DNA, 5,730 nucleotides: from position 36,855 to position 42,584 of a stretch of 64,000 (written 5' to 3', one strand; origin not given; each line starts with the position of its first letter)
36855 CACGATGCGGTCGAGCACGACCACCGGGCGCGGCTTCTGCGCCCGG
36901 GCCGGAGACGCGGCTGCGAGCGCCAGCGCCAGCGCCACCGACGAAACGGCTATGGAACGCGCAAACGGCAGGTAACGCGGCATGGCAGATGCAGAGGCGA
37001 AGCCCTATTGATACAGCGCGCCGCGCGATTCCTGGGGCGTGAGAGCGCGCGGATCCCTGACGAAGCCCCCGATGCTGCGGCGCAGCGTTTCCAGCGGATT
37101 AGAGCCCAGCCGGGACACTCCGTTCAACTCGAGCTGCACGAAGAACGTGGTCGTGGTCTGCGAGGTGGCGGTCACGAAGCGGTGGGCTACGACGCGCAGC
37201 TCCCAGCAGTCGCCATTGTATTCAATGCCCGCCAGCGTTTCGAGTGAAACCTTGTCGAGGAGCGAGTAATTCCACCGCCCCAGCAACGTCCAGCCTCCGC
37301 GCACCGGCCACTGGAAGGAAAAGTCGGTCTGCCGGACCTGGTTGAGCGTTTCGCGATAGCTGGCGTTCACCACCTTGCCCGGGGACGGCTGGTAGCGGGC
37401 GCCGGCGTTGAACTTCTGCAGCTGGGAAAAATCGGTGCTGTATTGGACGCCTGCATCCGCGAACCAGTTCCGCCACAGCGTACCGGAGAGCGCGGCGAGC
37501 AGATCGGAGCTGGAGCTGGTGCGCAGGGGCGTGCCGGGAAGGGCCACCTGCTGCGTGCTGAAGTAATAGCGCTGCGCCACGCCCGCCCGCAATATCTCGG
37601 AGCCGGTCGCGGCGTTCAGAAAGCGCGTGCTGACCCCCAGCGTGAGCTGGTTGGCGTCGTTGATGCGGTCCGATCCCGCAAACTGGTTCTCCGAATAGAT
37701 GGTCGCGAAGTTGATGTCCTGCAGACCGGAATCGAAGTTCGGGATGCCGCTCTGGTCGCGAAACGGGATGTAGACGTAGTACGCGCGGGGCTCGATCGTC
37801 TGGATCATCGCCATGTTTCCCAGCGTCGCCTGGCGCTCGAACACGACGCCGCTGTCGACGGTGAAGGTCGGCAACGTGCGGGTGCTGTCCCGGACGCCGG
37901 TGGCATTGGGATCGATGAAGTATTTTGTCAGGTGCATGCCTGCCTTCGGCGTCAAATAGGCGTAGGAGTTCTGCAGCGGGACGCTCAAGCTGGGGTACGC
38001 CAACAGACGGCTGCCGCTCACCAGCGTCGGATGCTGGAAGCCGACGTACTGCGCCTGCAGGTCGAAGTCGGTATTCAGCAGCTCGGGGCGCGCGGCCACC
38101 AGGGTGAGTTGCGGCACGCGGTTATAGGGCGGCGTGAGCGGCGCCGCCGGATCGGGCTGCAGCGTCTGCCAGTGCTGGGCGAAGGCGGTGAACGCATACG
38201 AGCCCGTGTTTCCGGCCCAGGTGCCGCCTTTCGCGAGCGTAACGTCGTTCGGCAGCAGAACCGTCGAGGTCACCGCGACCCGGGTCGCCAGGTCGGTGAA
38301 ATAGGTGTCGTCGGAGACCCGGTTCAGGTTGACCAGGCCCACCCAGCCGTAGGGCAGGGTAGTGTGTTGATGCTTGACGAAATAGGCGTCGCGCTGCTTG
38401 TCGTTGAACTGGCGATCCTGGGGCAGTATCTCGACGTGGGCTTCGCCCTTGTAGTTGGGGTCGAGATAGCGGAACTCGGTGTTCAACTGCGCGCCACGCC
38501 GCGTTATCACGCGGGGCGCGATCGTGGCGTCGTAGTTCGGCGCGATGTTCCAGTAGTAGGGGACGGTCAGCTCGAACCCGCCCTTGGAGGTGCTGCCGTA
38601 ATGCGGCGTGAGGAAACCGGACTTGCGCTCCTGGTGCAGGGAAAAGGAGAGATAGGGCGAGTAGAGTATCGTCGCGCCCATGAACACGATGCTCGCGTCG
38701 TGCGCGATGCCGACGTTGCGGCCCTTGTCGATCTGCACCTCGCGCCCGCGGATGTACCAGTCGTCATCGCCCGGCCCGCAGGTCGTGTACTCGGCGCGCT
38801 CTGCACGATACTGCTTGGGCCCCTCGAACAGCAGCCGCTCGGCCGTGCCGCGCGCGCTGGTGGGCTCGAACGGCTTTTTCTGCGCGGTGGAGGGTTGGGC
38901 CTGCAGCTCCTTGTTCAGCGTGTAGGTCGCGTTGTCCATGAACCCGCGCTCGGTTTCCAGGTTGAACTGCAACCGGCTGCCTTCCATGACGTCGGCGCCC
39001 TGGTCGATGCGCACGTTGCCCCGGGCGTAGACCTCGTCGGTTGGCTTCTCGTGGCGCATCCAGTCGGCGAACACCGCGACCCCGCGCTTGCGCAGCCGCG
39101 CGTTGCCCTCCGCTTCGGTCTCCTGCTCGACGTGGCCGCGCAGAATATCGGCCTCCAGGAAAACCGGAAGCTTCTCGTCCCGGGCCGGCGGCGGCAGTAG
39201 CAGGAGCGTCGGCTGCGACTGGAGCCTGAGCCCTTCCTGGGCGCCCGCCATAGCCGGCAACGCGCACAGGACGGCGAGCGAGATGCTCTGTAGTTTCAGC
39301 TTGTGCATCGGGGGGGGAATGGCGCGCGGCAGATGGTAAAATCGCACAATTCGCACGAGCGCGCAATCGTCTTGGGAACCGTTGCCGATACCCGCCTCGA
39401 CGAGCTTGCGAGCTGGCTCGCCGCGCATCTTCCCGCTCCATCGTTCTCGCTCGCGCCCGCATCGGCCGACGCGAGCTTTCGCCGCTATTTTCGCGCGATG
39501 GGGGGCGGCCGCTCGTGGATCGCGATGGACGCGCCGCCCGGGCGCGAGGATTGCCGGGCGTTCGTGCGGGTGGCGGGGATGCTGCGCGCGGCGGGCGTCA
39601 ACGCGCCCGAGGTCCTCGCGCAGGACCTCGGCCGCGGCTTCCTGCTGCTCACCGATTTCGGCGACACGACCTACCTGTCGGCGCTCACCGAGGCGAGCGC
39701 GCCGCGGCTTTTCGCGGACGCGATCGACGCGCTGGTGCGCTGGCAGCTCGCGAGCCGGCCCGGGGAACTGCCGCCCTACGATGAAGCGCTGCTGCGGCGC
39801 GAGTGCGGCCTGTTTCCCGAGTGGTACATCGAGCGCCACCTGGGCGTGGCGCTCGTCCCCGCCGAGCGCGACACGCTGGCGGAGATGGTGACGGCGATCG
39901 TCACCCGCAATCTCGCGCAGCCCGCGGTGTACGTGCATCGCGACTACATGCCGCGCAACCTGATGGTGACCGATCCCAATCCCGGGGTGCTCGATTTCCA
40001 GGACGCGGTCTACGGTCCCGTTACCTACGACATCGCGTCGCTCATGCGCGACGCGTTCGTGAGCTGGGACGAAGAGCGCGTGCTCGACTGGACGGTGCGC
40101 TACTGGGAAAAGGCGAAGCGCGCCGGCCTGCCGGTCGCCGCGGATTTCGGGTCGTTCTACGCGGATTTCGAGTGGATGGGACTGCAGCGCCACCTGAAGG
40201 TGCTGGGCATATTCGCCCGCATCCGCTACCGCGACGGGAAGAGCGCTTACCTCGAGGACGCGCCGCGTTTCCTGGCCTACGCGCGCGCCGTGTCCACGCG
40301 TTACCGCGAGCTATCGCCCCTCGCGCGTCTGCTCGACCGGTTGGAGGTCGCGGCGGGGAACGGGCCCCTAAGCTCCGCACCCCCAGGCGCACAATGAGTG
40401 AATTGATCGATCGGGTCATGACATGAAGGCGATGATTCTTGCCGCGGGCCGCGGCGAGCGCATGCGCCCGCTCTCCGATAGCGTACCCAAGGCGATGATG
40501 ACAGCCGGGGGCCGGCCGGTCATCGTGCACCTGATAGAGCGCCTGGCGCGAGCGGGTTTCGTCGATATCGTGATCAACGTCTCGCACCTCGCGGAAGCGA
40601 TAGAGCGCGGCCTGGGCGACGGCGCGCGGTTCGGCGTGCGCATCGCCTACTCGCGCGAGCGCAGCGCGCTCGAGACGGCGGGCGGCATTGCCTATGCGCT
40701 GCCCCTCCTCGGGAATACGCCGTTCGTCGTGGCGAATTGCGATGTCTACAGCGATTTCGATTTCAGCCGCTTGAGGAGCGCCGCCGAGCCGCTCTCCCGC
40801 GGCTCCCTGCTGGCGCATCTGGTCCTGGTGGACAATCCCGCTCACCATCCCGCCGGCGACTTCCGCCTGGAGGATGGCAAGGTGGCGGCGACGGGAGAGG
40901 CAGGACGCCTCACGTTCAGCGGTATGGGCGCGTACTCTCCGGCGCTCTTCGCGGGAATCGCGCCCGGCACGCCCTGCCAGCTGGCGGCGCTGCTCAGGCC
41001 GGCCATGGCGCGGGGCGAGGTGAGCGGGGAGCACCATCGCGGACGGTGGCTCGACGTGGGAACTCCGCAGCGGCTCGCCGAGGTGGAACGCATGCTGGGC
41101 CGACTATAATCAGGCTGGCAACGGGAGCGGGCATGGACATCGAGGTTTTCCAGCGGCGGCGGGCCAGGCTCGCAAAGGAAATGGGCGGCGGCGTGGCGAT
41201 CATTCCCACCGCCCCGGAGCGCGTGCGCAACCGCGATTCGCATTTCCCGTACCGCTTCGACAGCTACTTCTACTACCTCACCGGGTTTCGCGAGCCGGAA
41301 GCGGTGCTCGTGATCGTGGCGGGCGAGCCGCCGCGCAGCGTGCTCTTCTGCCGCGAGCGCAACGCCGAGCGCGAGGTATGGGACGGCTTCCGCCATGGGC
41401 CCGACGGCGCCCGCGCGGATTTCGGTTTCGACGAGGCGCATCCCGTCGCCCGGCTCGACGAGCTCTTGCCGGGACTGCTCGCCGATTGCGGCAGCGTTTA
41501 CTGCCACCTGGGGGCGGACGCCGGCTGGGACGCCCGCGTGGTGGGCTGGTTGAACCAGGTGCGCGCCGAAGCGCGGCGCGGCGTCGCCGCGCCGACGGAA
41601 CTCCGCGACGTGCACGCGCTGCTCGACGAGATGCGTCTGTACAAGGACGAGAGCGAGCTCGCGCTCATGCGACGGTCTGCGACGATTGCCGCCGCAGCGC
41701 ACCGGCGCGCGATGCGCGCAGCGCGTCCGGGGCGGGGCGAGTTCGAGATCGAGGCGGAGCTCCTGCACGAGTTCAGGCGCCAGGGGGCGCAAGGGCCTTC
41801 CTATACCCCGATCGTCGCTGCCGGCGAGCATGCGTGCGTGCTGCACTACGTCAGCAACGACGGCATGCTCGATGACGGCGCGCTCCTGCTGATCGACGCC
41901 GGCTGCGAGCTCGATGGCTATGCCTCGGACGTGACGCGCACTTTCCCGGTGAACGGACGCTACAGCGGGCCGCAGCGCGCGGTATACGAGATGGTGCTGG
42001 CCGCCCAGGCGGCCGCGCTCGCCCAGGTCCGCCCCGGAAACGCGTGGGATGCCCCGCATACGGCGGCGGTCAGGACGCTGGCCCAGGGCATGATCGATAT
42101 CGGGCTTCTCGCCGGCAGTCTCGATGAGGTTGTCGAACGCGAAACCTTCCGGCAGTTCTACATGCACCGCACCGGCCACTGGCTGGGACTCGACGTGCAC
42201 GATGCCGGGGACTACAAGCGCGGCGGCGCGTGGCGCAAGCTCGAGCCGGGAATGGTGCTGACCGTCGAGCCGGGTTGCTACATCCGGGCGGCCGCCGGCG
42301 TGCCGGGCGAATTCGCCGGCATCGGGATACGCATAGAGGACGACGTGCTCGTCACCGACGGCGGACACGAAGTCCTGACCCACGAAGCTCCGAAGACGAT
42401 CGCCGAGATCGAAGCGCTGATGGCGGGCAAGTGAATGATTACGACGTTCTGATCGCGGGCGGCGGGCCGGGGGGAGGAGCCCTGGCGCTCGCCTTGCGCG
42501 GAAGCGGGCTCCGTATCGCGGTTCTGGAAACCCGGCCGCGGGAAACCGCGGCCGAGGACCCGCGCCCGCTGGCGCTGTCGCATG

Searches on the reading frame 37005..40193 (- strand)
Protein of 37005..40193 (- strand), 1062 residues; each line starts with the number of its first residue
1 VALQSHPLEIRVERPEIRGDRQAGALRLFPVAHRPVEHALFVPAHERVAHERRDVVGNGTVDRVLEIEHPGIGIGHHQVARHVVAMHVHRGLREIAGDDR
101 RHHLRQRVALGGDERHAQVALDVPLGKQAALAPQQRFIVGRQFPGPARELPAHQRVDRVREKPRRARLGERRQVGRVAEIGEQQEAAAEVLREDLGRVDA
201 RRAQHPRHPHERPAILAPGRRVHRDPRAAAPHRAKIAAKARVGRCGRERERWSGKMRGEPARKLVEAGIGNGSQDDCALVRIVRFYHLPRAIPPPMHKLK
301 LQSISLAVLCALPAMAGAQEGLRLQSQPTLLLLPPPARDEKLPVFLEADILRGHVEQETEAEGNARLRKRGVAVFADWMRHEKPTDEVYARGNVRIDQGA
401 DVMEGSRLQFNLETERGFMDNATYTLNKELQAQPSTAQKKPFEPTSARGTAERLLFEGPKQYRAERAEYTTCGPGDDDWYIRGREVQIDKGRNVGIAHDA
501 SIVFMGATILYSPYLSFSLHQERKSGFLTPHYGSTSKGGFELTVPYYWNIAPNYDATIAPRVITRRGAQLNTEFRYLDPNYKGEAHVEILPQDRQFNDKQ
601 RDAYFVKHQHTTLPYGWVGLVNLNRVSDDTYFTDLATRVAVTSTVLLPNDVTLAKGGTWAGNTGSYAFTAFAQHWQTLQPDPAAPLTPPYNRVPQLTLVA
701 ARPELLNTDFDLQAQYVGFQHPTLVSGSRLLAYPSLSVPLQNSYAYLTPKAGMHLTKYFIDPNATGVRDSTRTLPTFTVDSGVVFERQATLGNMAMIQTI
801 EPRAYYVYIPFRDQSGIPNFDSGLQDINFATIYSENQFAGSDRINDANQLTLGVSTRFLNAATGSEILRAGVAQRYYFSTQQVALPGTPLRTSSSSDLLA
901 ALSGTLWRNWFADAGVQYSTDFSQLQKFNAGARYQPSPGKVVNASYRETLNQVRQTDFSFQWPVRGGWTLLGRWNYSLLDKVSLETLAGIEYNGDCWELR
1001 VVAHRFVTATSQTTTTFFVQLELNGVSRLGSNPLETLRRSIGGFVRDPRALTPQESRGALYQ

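Call 84: search_protein_families(library=pfam, proteins=[window:37005-40193:-], max_evalue=0.00001)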
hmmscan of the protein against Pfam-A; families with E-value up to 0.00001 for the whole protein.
window:37005-40193:- (1062 aa): 2 families
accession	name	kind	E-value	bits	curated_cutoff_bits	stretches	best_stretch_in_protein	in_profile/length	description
PF04453.20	LptD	-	6.7e-89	299.3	22.4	1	599-968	1-384/384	LPS transport system D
PF19838.5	LptD_2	-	3.3e-08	33.1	22.5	1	508-611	15-125/464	LptD protein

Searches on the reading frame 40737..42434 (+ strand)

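Call 84: search_protein_families(library=pfam, proteins=[window:40737-42434:+], max_evalue=0.00001)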
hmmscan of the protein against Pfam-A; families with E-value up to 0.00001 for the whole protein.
window:40737-42434:+ (565 aa): 2 families
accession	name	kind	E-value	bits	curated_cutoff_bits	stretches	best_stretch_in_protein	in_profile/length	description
PF00557.29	Peptidase_M24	-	7.5e-66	222.3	23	1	310-541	2-208/208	Metallopeptidase family M24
PF05195.22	AMP_N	-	4.3e-38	130.2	24.6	1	138-255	1-121/121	Aminopeptidase P, N-terminal domain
